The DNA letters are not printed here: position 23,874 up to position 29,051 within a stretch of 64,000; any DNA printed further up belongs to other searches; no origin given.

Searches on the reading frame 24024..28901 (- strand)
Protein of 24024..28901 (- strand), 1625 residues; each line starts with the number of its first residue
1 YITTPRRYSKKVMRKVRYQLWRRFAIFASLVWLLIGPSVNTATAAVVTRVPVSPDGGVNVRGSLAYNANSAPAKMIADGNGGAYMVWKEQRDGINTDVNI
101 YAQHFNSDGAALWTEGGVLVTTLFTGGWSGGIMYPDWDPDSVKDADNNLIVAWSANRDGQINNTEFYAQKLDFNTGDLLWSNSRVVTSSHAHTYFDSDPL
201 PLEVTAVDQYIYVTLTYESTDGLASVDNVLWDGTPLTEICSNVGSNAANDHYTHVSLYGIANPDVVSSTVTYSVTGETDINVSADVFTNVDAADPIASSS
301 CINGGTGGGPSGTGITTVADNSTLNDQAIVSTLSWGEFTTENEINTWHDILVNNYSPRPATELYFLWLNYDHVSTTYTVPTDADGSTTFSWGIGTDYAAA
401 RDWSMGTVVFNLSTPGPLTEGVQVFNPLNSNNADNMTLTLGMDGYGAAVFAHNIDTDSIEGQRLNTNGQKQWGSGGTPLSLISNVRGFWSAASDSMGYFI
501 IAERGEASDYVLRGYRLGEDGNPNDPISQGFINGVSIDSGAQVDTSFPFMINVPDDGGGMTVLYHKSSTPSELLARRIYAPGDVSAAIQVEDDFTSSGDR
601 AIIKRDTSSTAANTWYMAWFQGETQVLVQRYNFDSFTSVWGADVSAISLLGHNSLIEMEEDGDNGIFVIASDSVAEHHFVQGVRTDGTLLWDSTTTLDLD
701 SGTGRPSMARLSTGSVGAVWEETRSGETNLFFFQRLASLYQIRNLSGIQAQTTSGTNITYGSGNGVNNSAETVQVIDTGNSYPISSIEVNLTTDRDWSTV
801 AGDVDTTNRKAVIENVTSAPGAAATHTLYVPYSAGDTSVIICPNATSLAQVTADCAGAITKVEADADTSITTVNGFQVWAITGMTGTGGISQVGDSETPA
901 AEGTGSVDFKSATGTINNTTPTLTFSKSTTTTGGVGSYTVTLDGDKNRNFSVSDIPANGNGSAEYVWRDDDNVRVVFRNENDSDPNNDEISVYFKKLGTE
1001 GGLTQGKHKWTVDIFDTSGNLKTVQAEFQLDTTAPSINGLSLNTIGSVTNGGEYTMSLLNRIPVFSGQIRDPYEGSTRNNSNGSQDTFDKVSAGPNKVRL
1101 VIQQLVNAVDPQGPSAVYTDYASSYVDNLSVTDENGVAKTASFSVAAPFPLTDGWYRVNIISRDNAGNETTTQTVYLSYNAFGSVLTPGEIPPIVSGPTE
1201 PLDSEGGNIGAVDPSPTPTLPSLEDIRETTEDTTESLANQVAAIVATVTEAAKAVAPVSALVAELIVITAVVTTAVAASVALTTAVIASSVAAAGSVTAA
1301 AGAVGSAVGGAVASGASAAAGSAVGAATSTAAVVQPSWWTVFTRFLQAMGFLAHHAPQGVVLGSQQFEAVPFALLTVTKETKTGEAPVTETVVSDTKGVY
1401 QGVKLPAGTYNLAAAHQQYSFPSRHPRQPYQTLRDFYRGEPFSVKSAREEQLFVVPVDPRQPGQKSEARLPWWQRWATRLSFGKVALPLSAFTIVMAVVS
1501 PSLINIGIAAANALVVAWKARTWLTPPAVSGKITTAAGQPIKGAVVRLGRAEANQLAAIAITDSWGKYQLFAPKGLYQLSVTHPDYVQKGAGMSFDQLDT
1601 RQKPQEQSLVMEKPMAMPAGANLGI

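Call 15: search_protein_families(library=pfam, proteins=[window:24024-28901:-], max_evalue=0.01)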
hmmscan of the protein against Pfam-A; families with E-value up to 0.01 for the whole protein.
window:24024-28901:- (1625 aa): 2 families
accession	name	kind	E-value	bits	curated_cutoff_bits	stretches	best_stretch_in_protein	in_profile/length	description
PF13620.12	CarboxypepD_reg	-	3e-10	40.8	32.3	2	1529-1589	2-62/82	Carboxypeptidase regulatory-like domain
PF19077.6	Big_13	-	0.0067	17.3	27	0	1138-1174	59-95/102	Bacterial Ig-like domain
